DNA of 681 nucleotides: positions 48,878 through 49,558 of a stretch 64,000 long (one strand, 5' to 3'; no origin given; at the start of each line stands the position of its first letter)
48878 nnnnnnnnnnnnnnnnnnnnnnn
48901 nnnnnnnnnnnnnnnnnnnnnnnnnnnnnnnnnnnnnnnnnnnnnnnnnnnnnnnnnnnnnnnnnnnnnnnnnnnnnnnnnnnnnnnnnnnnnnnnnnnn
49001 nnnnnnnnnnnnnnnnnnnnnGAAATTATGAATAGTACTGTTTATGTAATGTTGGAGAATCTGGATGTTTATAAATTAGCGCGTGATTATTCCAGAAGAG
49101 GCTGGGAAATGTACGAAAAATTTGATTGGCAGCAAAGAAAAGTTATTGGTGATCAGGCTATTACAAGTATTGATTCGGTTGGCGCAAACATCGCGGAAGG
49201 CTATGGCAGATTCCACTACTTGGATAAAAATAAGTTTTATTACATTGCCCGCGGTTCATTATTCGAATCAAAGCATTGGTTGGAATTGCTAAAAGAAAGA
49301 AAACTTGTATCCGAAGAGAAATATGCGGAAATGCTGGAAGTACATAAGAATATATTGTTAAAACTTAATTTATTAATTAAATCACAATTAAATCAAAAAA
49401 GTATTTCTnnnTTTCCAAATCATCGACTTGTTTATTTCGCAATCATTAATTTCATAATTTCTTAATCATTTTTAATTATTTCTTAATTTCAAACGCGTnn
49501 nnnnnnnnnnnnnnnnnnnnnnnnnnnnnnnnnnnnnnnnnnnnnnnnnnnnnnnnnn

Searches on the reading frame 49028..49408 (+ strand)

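Call 75: search_protein_families(library=pfam, proteins=[window:49028-49408:+], max_evalue=0.001)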
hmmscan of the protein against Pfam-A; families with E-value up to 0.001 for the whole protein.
window:49028-49408:+ (127 aa): 1 family
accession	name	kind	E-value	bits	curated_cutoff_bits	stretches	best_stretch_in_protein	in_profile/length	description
PF05635.17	23S_rRNA_IVP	-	3.1e-24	85.7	33.8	1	10-113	1-104/106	23S rRNA-intervening sequence protein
